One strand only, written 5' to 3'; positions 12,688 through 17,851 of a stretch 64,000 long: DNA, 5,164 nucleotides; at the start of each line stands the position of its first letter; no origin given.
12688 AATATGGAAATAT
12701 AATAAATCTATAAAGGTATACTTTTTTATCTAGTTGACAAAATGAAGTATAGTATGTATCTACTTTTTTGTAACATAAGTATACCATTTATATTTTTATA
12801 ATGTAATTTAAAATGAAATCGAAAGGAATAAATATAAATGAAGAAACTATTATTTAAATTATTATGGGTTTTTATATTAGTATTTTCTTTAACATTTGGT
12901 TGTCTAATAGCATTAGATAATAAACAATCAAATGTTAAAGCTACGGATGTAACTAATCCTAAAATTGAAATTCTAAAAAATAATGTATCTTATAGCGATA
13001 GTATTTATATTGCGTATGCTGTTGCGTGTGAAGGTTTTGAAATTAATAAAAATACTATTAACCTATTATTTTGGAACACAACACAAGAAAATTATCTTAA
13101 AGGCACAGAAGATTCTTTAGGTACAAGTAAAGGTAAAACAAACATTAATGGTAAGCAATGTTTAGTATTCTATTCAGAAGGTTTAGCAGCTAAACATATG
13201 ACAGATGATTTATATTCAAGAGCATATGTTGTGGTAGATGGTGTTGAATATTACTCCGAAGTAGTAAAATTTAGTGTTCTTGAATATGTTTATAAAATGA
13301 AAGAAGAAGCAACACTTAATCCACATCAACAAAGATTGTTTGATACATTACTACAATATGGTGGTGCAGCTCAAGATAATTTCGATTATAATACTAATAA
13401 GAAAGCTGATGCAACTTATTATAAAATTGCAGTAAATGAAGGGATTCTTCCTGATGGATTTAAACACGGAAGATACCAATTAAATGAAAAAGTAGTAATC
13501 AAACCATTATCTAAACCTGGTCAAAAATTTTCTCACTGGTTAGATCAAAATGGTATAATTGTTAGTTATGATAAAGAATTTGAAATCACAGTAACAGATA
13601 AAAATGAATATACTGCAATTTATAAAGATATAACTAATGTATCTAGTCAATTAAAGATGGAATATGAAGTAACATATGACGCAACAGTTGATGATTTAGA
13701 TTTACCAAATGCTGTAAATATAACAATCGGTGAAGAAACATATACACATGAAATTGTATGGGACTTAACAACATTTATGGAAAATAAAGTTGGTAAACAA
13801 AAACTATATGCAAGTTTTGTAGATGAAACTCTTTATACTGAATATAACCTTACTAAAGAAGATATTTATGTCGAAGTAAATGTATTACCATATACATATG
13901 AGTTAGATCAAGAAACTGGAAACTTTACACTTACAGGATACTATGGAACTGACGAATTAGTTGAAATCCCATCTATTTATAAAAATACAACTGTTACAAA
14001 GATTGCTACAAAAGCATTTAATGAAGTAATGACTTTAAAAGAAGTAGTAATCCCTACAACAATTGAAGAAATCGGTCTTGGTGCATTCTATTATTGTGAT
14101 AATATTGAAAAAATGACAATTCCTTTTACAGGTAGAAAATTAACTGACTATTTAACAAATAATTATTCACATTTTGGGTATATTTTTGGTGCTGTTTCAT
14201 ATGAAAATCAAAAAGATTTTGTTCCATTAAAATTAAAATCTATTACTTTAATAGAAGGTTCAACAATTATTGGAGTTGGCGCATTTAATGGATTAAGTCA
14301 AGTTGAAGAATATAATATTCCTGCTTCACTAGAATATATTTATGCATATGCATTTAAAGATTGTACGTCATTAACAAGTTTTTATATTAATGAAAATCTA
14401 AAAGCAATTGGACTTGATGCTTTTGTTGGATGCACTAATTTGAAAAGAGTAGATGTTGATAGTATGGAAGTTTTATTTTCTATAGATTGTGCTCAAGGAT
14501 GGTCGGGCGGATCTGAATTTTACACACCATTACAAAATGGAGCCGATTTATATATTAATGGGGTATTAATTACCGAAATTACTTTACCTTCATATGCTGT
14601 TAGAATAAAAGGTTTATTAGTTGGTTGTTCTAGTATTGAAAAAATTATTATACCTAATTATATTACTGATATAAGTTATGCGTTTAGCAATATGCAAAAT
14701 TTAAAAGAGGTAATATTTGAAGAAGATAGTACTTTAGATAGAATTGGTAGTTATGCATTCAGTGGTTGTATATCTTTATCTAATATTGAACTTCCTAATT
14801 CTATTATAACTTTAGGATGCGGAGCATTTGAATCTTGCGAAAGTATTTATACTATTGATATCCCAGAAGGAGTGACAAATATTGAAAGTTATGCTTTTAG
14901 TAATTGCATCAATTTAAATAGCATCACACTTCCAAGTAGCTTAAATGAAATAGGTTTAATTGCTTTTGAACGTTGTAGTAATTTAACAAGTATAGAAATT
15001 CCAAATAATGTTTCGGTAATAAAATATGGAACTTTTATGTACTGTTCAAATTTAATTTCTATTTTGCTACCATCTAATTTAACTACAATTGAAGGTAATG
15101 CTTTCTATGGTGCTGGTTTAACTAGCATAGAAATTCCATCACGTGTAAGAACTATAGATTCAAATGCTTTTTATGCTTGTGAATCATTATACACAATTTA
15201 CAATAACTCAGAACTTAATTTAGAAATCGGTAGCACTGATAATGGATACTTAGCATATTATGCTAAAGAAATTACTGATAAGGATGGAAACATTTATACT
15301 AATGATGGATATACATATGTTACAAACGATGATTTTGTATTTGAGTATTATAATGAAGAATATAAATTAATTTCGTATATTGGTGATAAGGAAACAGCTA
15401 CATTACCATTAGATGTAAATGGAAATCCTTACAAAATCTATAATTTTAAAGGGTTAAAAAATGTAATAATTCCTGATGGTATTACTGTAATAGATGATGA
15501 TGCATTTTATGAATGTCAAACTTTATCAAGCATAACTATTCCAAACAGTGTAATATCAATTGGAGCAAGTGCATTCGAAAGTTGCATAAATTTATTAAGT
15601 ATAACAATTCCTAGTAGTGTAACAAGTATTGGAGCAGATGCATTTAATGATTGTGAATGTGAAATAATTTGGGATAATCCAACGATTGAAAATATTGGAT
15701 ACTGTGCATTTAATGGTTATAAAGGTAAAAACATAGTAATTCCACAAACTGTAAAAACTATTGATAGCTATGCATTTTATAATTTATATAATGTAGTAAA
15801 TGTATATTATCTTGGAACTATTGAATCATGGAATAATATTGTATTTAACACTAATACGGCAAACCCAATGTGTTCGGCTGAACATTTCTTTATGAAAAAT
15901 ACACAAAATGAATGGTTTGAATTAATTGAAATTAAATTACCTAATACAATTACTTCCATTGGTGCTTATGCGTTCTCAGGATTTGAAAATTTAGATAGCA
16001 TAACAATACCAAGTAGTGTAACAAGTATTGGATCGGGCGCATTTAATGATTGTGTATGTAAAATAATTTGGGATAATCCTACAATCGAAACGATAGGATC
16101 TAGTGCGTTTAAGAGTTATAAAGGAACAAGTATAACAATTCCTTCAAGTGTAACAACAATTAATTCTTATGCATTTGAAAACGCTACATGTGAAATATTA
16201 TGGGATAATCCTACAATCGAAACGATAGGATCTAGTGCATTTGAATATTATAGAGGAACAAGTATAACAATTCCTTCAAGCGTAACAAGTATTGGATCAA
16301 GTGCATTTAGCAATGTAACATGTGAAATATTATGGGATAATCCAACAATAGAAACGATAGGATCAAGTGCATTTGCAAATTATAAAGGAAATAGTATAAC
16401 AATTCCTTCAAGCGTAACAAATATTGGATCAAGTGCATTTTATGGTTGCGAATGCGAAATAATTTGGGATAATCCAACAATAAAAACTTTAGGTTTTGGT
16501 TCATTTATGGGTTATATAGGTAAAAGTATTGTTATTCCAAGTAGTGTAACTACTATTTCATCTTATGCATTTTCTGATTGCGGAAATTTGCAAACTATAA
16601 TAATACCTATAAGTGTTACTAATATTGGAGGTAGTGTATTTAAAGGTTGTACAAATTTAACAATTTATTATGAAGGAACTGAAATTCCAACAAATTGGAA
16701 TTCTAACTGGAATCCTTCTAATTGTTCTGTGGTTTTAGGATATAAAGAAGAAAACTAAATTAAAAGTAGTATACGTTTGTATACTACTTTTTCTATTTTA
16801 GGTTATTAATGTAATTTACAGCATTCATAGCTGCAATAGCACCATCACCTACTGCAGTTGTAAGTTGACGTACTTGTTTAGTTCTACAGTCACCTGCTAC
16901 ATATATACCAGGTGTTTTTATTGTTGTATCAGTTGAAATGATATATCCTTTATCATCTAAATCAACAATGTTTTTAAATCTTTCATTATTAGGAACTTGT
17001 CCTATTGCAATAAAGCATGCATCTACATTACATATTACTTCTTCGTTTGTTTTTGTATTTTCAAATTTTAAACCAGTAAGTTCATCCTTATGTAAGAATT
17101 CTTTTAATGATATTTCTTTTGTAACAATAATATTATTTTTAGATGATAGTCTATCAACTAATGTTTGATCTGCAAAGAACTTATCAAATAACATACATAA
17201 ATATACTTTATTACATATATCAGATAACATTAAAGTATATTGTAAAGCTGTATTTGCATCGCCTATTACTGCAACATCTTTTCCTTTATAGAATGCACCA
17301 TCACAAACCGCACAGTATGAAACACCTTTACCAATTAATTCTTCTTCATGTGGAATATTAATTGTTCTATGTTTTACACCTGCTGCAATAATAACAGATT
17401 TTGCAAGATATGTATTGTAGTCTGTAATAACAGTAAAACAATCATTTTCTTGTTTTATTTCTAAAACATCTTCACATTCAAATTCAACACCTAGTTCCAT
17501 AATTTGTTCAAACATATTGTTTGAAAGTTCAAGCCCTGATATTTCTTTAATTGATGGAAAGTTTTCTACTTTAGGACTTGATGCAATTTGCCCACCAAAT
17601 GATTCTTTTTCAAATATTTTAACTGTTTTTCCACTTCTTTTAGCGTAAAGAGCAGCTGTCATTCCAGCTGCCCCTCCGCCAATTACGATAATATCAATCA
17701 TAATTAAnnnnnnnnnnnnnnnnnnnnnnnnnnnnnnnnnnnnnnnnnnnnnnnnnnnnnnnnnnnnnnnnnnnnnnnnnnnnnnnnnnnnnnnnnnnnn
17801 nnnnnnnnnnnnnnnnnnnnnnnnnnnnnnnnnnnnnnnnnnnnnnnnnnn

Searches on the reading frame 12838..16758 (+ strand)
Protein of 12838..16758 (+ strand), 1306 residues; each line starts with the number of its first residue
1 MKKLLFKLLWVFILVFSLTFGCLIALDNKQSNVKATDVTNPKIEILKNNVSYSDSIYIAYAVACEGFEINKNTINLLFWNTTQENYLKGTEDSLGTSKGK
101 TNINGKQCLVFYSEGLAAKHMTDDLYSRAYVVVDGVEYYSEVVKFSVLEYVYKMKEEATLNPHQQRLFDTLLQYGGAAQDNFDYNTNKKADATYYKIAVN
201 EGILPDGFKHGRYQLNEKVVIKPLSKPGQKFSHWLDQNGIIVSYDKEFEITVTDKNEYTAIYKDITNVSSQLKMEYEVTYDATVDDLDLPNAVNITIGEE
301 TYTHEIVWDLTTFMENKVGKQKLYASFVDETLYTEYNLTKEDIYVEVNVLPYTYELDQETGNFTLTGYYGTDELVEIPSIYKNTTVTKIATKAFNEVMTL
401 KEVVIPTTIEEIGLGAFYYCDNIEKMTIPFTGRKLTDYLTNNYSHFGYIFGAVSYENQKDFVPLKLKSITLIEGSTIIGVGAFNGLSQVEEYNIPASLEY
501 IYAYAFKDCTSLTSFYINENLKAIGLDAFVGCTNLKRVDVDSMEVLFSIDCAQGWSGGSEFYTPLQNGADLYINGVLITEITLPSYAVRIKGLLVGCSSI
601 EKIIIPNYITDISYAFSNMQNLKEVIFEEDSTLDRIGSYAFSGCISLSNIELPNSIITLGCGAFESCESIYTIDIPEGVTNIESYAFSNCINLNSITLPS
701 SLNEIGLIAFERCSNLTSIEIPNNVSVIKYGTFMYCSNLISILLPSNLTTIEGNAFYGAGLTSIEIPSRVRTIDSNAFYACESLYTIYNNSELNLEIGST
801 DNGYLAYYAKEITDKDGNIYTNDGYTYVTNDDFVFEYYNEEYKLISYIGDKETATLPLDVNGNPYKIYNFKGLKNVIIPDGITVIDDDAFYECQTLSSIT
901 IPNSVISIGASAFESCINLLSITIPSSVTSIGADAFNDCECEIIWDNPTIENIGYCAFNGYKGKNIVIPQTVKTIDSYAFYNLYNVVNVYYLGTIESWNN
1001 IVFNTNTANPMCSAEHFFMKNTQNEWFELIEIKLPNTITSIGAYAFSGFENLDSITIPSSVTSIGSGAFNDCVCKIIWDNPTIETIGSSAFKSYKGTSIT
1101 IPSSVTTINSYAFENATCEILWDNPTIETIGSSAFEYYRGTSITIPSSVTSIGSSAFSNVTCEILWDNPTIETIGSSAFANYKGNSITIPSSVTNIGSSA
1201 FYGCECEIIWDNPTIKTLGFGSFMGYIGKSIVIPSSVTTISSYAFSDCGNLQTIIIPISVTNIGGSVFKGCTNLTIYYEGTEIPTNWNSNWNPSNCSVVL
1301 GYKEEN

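Call 24: search_protein_families(library=pfam, proteins=[window:12838-16758:+], max_evalue=0.001)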
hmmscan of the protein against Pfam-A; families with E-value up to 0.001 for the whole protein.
window:12838-16758:+ (1306 aa): 2 families
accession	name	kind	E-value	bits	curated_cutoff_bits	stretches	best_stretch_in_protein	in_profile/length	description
PF13306.12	LRR_5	-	2.2e-179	587.2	27.7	9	659-784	3-126/127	BspA type Leucine rich repeat region (6 copies)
PF13855.12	LRR_8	-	2.5e-18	66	27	0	504-541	19-57/61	Leucine rich repeat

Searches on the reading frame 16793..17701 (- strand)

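Call 24: search_protein_families(library=pfam, proteins=[window:16793-17701:-], max_evalue=0.001)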
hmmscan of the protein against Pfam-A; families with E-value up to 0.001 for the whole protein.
window:16793-17701:- (302 aa): 10 families
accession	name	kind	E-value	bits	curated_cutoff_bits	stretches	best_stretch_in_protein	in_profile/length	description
PF07992.20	Pyr_redox_2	-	2.5e-38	132.6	26.1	1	3-287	2-291/291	Pyridine nucleotide-disulphide oxidoreductase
PF13738.12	Pyr_redox_3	-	2.1e-22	80.2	30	2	76-270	101-305/305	Pyridine nucleotide-disulphide oxidoreductase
PF01266.30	DAO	-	1e-10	42.2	27.9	1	3-39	1-37/353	FAD dependent oxidoreductase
PF03486.20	HI0933_like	-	5.4e-09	36.3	50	1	3-37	2-37/244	HI0933-like protein Rossmann domain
PF00890.30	FAD_binding_2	-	8.9e-09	35.5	20.4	1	3-42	1-41/414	FAD binding domain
PF12831.13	FAD_oxidored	-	5.2e-08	33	27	1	3-41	1-40/416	FAD dependent oxidoreductase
PF13450.12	NAD_binding_8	-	2.8e-07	31.2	21.9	1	6-42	1-38/68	NAD(P)-binding Rossmann-like domain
PF01134.28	GIDA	-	5e-07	29.6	22.1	1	3-33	1-29/391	Glucose inhibited division protein A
PF00070.33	Pyr_redox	-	3.4e-06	27.9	22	0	4-33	2-31/82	Pyridine nucleotide-disulphide oxidoreductase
PF01262.27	AlaDh_PNT_C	-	0.00058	19.8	23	0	4-33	31-60/214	Alanine dehydrogenase/PNT, C-terminal domain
